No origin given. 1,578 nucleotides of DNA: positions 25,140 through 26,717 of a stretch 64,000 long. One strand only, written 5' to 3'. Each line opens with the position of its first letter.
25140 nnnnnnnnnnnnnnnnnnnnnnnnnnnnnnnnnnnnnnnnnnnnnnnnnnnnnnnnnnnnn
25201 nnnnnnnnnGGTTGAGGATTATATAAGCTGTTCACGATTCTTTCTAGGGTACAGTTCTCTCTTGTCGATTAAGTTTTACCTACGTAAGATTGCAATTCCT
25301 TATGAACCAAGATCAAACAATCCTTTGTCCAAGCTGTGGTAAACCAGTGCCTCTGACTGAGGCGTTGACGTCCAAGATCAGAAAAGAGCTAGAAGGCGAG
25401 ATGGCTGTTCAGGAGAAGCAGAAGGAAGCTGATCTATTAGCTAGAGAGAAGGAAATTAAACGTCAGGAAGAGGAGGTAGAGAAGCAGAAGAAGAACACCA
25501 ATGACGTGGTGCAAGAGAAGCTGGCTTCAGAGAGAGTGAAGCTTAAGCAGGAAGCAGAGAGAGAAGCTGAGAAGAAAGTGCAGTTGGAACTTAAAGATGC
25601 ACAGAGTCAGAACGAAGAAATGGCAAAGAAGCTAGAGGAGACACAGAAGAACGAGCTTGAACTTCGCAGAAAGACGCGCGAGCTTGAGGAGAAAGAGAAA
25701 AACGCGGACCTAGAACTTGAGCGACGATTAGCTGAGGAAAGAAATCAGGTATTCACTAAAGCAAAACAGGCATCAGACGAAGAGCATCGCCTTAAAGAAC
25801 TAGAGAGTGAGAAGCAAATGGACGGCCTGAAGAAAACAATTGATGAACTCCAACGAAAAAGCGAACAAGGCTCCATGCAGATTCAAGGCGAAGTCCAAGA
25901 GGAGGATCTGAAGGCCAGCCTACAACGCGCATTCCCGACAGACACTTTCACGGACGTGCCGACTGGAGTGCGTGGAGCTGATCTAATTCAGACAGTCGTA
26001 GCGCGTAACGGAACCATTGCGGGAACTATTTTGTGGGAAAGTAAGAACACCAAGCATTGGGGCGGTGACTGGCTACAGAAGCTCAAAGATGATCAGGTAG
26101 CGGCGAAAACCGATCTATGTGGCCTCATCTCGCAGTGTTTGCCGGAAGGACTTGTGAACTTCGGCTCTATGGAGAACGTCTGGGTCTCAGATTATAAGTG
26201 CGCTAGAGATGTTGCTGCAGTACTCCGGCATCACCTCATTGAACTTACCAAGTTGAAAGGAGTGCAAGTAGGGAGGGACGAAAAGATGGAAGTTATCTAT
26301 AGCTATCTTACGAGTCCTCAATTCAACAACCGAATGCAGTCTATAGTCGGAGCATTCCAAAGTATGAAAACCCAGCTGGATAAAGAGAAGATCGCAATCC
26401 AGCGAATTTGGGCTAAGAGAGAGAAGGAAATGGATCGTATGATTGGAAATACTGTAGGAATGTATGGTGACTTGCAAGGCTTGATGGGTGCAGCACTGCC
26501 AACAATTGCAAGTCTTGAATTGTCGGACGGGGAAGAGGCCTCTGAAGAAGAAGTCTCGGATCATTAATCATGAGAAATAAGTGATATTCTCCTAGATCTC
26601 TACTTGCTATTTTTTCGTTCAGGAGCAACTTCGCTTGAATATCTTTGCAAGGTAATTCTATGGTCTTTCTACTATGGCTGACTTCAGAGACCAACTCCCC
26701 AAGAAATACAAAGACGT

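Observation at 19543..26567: Type III R-M core embedded in a five-gene cluster with three uncharacterised nuclease-like genes: candidate composite defence system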

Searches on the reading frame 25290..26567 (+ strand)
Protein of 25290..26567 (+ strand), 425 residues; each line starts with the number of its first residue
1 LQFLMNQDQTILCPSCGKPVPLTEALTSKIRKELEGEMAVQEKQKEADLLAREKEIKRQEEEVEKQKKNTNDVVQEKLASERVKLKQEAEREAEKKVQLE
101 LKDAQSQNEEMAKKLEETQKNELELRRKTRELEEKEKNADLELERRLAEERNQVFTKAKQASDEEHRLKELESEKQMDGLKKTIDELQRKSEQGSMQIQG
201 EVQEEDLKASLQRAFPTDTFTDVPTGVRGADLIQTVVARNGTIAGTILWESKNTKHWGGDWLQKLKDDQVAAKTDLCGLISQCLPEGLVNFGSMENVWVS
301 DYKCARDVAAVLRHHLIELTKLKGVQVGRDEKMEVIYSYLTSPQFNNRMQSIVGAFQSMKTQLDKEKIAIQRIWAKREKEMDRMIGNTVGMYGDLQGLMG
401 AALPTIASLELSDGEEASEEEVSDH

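Call 3: search_protein_families(library=pfam, proteins=[window:25290-26567:+], max_evalue=0.1)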
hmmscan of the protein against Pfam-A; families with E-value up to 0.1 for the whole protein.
window:25290-26567:+ (425 aa): 1 family
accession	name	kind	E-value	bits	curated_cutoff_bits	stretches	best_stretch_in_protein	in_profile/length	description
PF09903.14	DUF2130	-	5.9e-60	203.1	26.7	1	168-412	3-253/255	Uncharacterized protein conserved in bacteria (DUF2130)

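Call 4: search_protein_families(library=padloc, proteins=[window:25290-26567:+], max_evalue=0.1)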
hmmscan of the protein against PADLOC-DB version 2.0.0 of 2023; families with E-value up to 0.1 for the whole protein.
window:25290-26567:+ (425 aa): 1 family
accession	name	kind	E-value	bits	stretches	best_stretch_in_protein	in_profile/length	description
PDLC03865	LmuB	-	0.0001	18.7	1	7-202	506-701/1007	-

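Call 5: search_protein_families(library=ncbifam, proteins=[window:25290-26567:+], max_evalue=0.1)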
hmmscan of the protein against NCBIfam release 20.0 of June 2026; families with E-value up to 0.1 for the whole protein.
window:25290-26567:+ (425 aa): 2 families
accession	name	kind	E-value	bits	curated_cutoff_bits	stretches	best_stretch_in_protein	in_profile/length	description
TIGR02794.1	tolA_full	equivalog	0.012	14.9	59.45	1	32-215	98-288/362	cell envelope integrity protein TolA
NF045487.1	ASRP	equivalog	0.024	13.3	300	1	7-198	298-476/593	archaea-specific SMC-related protein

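Call 13: search_solved_structures(query=window:25290-26567:+, max_evalue=10)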
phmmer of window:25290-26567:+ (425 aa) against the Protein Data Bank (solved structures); distinct sequences matched with E-value up to 10: 5.
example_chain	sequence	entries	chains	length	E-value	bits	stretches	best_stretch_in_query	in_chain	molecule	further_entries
12dl_KA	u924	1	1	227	0.34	13.1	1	9-96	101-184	Zinc finger BED domain-containing protein 3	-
24mc_V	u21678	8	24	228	0.34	13.1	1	9-96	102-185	Zinc finger BED domain-containing protein 3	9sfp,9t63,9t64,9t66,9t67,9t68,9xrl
7uhb_K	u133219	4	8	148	0.37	13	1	82-157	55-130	Multivalent miniprotein inhibitor AHB2-2GS-SB175 | Pan-variant miniprotein TRI2-2 | TRI2-2 minibinder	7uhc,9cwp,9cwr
9jm2_B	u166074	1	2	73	1.5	11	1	57-117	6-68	LRO-C2-35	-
2ftw_A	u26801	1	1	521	2.1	10.5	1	212-249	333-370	dihydropyrimidine amidohydrolase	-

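Call 32: find_homologous_proteins(query=window:25290-26567:+)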
Query window:25290-26567:+ (425 aa): 2455 proteins with E <= 0.001 among 8000 candidates; the best 120 are listed.
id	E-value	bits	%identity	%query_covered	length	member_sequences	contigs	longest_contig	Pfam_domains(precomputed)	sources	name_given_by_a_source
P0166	1.7e-247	839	100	94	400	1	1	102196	PF09903.15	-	-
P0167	1.4e-219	747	87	95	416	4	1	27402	PF09903.15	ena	-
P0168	1.4e-205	701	87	87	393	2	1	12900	PF09903.15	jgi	-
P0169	2.0e-129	450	52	98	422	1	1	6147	PF09903.15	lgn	-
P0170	1.7e-127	444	52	96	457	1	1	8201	PF09903.15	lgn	-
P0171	2.2e-125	437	48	96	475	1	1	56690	PF09903.15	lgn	-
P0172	7.2e-125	435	51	98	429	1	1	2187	PF09903.15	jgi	jgi:hypothetical protein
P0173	1.3e-122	428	50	96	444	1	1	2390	PF09903.15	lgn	-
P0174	2.4e-122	427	50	98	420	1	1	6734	PF09903.15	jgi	-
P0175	6.5e-122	425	51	96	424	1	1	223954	PF09903.15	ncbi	-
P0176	8.2e-122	425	50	97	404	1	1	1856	PF09903.15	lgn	-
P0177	1.1e-120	421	51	99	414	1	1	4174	PF09903.15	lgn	-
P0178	3.4e-120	420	50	98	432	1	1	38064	PF09903.15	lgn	-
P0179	9.6e-120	418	50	97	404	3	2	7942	PF09903.15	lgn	-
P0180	1.5e-118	414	44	97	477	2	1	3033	PF09903.15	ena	-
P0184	9.8e-118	412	51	98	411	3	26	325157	PF09903.15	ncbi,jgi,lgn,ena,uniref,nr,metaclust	ncbi:DUF2130 domain-containing protein [Candidatus Uhrbacteria bacterium CG_4_10_14_0_2_um_filter_41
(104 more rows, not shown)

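Call 34: find_encoding_contigs(protein=P0167, flank=10000, max_places=2)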
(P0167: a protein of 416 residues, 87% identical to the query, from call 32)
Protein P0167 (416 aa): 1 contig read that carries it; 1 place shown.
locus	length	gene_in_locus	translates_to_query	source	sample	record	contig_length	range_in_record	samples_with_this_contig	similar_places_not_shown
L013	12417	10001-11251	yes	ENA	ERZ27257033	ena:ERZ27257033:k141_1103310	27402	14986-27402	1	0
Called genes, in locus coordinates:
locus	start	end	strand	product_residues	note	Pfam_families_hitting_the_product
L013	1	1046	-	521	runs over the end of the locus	PF00239:Resolvase, PF07508:Recombinase (weak)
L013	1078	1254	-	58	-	-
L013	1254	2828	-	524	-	-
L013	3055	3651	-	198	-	-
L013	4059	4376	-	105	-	-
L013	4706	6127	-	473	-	-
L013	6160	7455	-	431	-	PF02086:MethyltransfD12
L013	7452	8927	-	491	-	PF02086:MethyltransfD12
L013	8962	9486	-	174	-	PF25212:HVO_A0114 (weak), PF00717:Peptidase_S24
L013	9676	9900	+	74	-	-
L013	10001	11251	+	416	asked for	PF09903:DUF2130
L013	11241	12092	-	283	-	PF14267:DUF4357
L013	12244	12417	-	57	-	?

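Call 35: find_encoding_contigs(protein=P0168, flank=10000, max_places=2)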
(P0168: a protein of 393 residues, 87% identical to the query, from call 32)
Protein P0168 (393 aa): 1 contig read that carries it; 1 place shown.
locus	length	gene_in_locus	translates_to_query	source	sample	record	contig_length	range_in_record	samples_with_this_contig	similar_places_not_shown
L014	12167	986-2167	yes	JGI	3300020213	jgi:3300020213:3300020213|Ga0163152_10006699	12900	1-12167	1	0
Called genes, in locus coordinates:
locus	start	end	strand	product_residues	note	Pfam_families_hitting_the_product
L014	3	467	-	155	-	?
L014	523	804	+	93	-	-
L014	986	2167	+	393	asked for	PF09903:DUF2130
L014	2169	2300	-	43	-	-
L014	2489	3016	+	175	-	PF01551:Peptidase_M23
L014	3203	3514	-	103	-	-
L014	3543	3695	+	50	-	-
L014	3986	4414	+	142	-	PF05239:PRC (faint), PF21785:Bflower_2 (weak)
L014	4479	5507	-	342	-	-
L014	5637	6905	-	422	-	PF00270:DEAD, PF04851:ResIII, PF00271:Helicase_C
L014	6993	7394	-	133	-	-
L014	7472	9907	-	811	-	PF01541:GIY-YIG, PF27096:UvrC_M (weak), PF22920:UvrC_RNaseH, PF08459:UvrC_RNaseH_dom, PF14520:HHH_5 (weak)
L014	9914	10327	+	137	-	PF01797:Y1_Tnp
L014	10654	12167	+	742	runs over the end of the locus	PF03030:H_PPase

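Call 72: search_protein_families(library=phrogs, proteins=[window:25290-26567:+], max_evalue=0.01)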
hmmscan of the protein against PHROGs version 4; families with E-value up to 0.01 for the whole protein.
window:25290-26567:+ (425 aa): 0 families

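Call 73: find_encoding_contigs(protein=P0184, flank=4000, max_places=4)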
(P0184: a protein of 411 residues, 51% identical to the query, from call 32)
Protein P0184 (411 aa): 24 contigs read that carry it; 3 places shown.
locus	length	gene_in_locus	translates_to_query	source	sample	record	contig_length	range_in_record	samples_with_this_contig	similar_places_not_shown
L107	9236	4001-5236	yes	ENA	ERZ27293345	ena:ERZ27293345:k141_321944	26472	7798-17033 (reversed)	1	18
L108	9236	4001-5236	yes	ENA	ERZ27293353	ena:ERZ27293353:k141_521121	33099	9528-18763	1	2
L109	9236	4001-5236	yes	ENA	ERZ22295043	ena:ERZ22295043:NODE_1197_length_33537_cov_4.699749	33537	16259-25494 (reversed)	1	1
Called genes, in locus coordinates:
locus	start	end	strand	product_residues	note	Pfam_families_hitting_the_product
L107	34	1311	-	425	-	PF00085:Thioredoxin, PF13098:Thioredoxin_2 (faint), PF00070:Pyr_redox (faint), PF07992:Pyr_redox_2, PF13738:Pyr_redox_3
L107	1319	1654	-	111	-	PF00085:Thioredoxin, PF13098:Thioredoxin_2 (weak)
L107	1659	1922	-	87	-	PF01022:HTH_5, PF12840:HTH_20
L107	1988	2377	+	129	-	PF06961:DUF1294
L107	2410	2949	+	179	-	-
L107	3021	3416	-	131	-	PF00072:Response_reg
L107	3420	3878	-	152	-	PF01243:PNPOx_N, PF12900:Pyridox_ox_2 (weak), PF16242:Pyrid_ox_like (weak)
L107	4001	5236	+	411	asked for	PF09903:DUF2130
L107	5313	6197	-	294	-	PF17125:Methyltr_RsmF_N, PF22458:RsmF-B_ferredox (weak), PF01189:Methyltr_RsmB-F, PF01728:FtsJ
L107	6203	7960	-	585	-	PF00664:ABC_membrane, PF02463:SMC_N (faint), PF00005:ABC_tran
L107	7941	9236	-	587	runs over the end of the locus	PF00664:ABC_membrane, PF00005:ABC_tran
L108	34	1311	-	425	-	PF00085:Thioredoxin, PF13098:Thioredoxin_2 (faint), PF00070:Pyr_redox (faint), PF07992:Pyr_redox_2, PF13738:Pyr_redox_3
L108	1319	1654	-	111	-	PF00085:Thioredoxin, PF13098:Thioredoxin_2 (weak)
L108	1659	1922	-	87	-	PF01022:HTH_5, PF12840:HTH_20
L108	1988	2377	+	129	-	PF06961:DUF1294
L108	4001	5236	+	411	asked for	PF09903:DUF2130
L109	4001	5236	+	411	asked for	PF09903:DUF2130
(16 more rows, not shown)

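Call 74: find_encoding_contigs(protein=P0175, flank=4000, max_places=2)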
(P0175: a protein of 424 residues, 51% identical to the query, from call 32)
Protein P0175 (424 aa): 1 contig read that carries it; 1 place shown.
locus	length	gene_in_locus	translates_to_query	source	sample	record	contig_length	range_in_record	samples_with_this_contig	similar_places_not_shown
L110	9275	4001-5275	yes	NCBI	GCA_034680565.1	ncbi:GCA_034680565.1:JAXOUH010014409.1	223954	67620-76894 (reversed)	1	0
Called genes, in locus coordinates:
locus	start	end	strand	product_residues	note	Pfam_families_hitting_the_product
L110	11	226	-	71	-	PF03840:SecG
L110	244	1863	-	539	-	PF12072:RNase_Y_N, PF00013:KH_1 (faint), PF01966:HD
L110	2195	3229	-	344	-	PF00154:RecA_N, PF08423:Rad51, PF06745:ATPase (faint), PF27531:MT3502_N (weak), PF21096:RecA_C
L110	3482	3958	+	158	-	-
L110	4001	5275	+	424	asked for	PF09903:DUF2130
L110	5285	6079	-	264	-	PF00248:Aldo_ket_red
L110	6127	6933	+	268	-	-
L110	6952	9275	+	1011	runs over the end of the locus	PF00580:UvrD-helicase, PF13245:AAA_19, PF13604:AAA_30 (faint), PF13361:UvrD_C, PF13538:UvrD_C_2 (faint), PF13361:UvrD_C, PF12705:PDDEXK_1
